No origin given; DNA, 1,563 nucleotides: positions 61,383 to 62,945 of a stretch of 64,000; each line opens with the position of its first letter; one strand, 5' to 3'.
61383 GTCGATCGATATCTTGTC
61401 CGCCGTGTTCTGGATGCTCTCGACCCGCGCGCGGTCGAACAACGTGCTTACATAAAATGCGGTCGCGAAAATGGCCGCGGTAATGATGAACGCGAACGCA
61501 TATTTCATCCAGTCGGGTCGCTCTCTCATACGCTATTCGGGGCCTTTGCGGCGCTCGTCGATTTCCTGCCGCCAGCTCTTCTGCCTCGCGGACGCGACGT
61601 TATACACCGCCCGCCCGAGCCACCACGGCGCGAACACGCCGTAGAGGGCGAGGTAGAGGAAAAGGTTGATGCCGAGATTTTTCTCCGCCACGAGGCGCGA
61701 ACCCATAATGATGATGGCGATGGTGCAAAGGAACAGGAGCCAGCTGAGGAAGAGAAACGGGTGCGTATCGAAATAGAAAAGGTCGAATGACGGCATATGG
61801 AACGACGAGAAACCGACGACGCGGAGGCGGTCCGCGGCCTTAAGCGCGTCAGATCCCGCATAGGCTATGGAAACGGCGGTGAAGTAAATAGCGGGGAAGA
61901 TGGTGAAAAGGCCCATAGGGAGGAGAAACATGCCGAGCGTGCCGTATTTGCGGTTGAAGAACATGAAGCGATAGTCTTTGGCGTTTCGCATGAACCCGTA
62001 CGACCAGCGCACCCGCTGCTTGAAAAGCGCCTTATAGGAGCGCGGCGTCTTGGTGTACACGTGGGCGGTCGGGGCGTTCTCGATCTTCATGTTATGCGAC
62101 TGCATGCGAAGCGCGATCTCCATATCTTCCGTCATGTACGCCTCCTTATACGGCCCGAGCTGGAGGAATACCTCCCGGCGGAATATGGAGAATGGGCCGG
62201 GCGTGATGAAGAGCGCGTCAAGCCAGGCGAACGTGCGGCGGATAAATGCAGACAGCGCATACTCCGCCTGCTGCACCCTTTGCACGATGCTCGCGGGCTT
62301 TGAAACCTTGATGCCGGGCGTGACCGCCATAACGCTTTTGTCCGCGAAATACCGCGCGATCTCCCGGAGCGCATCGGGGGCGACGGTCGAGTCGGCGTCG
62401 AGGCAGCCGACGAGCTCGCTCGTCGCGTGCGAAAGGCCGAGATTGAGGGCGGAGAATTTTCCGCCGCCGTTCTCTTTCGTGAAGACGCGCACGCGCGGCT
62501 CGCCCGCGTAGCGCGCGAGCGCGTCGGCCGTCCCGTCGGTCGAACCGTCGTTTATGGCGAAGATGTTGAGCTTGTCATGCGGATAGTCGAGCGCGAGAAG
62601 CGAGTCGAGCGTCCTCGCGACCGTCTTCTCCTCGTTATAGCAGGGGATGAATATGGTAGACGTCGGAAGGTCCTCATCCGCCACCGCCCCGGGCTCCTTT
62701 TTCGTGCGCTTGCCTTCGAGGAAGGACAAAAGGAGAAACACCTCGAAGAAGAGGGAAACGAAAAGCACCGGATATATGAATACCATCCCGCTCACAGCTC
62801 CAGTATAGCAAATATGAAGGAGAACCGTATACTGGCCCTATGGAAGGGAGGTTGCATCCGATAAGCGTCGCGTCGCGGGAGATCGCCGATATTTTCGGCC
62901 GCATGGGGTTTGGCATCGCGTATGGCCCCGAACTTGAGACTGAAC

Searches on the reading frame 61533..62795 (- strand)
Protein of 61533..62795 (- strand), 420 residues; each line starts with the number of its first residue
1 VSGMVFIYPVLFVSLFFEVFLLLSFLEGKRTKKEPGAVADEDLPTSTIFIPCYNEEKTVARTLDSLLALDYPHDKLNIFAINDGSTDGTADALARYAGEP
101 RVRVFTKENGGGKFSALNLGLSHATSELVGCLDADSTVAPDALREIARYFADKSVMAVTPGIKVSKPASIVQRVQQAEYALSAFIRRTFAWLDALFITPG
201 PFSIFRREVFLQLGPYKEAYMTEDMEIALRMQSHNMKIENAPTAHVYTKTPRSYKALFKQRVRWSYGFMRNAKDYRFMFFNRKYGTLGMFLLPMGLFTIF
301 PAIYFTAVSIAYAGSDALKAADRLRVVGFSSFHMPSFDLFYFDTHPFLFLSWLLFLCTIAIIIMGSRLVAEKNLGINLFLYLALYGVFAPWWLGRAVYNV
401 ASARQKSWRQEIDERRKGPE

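Call 16: search_protein_families(library=pfam, proteins=[window:61533-62795:-], max_evalue=0.00001)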
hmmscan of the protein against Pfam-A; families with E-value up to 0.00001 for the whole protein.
window:61533-62795:- (420 aa): 6 families
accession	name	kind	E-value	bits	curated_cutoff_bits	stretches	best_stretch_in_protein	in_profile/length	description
PF00535.33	Glycos_transf_2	-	3.5e-35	121.9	23.3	1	47-211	1-165/168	Glycosyl transferase family 2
PF13641.12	Glyco_tranf_2_3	-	2e-34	120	27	1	46-267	3-230/230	Glycosyltransferase like family 2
PF13632.12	Glyco_trans_2_3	-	6.4e-22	78.8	27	1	131-313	4-186/198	Glycosyl transferase family group 2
PF13506.12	Glyco_transf_21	-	2.2e-12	47.2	21.7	1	112-265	17-173/174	Glycosyl transferase family 21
PF03142.21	Chitin_synth_2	-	8e-12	45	27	0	120-206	196-285/527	Chitin synthase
PF10111.15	Glyco_tranf_2_2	-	9.3e-12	45.4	27.3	1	47-255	1-223/276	Glycosyltransferase like family 2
